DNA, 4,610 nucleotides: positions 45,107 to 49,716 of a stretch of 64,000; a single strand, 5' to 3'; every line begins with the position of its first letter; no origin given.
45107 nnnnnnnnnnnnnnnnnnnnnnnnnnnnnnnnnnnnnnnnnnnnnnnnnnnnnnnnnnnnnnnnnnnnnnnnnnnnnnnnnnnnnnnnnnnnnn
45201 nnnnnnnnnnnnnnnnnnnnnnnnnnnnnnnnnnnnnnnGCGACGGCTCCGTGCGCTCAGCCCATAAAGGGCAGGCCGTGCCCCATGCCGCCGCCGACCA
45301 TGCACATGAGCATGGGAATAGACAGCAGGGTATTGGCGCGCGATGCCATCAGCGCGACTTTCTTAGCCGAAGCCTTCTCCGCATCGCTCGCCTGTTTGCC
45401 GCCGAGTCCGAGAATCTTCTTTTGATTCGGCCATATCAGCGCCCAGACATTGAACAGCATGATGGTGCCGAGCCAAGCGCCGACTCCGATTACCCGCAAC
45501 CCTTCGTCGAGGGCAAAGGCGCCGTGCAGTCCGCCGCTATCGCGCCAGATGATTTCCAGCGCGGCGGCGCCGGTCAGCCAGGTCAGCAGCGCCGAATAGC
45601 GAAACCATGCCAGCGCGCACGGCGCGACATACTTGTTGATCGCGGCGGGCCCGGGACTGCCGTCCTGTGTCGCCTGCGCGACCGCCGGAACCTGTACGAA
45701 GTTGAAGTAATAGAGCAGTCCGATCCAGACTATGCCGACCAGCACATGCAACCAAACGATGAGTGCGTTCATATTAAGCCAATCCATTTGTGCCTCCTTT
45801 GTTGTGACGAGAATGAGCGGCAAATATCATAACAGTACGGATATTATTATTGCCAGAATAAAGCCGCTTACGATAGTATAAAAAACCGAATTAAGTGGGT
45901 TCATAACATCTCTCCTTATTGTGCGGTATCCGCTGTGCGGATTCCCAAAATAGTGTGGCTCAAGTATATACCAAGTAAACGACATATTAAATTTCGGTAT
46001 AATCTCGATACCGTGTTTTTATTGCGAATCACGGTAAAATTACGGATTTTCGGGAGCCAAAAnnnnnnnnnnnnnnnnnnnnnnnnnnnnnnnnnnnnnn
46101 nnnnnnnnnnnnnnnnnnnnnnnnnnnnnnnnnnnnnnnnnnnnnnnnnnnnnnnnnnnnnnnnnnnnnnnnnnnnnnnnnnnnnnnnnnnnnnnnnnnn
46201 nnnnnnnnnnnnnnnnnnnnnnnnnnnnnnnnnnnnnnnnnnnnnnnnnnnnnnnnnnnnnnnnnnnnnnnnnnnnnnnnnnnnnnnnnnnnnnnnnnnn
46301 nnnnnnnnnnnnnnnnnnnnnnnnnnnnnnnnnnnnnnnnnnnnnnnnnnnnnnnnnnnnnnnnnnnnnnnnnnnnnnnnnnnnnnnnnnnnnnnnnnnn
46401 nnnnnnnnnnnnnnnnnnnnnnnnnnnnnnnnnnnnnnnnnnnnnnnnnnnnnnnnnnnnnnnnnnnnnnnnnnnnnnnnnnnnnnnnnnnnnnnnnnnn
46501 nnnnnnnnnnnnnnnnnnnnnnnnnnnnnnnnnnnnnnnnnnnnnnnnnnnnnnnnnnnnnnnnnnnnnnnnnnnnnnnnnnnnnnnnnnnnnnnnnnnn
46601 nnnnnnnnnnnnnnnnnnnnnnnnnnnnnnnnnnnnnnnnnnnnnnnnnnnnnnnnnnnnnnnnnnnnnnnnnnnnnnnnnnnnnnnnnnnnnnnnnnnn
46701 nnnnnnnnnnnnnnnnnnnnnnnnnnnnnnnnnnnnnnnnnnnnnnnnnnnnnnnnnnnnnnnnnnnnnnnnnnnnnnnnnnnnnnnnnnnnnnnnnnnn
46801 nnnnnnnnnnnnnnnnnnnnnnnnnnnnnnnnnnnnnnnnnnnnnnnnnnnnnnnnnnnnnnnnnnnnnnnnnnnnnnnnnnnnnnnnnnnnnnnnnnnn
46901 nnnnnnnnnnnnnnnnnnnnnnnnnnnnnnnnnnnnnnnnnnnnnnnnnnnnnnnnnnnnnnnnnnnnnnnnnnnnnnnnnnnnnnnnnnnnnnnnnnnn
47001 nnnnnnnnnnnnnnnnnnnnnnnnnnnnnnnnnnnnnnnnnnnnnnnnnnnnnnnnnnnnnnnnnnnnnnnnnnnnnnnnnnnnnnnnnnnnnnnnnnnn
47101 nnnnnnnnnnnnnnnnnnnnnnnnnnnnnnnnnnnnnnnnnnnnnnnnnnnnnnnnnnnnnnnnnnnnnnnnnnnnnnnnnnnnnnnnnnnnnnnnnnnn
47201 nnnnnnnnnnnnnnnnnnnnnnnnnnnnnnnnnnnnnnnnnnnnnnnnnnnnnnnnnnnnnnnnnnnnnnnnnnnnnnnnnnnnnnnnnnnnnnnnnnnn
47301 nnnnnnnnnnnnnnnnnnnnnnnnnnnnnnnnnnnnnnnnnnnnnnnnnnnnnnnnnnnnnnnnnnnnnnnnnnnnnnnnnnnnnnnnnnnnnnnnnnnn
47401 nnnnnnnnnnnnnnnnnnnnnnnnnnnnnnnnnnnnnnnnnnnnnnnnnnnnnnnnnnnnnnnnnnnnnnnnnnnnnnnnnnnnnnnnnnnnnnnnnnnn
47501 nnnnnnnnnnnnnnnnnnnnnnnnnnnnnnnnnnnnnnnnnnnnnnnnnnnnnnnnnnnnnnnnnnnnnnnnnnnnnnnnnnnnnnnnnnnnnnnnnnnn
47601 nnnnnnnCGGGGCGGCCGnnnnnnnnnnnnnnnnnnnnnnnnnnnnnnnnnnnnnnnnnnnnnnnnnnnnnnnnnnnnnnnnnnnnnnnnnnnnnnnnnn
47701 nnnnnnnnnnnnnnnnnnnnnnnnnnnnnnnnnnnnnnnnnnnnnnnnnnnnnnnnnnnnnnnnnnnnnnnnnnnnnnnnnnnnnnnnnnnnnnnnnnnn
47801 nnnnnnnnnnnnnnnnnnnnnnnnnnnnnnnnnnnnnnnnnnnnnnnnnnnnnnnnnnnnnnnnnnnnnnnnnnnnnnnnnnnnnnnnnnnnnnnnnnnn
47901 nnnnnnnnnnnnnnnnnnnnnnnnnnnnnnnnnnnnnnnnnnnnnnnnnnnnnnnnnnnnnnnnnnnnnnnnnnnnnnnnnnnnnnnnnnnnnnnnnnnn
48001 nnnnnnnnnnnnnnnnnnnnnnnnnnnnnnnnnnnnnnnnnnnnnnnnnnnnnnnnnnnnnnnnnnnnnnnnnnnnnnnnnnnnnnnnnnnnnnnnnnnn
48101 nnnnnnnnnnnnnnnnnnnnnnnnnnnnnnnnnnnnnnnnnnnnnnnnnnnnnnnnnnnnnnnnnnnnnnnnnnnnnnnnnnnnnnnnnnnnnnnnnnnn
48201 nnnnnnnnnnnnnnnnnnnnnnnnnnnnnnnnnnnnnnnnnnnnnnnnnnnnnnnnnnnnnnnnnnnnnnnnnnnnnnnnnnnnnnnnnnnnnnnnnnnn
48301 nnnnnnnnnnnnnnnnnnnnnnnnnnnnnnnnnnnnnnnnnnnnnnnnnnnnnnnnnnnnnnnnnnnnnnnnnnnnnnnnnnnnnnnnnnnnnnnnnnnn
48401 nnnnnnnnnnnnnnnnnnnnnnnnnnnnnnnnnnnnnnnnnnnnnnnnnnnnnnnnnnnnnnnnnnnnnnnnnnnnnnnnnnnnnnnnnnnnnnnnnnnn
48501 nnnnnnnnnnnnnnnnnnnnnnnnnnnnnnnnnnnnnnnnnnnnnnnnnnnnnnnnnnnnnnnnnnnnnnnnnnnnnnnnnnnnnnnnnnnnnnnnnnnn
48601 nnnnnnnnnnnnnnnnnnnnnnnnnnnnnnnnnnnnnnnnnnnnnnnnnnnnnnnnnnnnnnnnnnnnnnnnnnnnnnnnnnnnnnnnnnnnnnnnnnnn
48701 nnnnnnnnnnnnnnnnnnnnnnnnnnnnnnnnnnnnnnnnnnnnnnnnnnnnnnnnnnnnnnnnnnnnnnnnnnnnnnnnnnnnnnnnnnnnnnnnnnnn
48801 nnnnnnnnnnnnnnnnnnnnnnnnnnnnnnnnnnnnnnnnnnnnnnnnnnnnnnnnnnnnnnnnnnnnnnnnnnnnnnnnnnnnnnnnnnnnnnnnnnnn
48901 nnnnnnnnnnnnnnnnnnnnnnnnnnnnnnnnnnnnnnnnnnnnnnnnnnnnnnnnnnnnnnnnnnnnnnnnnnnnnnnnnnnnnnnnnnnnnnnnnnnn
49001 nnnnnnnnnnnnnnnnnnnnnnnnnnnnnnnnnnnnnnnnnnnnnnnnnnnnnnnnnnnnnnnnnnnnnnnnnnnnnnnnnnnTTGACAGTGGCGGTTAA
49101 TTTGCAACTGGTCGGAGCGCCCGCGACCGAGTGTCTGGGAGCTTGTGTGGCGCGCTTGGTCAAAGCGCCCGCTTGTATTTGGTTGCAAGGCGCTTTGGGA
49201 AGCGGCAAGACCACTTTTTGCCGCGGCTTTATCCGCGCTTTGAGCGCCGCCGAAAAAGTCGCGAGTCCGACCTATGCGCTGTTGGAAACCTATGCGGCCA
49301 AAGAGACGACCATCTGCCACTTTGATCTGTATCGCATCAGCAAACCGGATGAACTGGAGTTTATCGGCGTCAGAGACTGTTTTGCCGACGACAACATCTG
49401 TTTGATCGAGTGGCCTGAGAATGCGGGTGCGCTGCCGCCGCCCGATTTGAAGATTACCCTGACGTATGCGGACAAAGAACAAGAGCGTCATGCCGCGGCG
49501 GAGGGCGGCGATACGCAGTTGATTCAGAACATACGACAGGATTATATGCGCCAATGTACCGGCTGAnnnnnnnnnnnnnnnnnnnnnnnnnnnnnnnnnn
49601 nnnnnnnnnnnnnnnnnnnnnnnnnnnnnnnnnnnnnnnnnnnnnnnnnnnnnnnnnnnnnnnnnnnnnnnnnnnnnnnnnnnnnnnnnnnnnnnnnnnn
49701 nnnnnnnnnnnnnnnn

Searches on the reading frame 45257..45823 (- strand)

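Call 74: search_protein_families(library=pfam, proteins=[window:45257-45823:-], max_evalue=0.00001)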
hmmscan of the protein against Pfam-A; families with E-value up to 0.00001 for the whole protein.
window:45257-45823:- (188 aa): 1 family
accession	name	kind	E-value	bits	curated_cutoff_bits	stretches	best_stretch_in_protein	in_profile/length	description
PF06181.16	Urate_ox_N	-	4.2e-17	63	26.9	1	112-177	174-237/295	Urate oxidase N-terminal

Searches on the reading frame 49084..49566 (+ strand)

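Call 74: search_protein_families(library=pfam, proteins=[window:49084-49566:+], max_evalue=0.00001)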
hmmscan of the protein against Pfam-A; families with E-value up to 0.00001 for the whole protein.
window:49084-49566:+ (160 aa): 1 family
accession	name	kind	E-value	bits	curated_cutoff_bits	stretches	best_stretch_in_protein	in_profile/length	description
PF02367.23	TsaE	-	1.2e-35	122.7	26.6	1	14-135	6-126/128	Threonylcarbamoyl adenosine biosynthesis protein TsaE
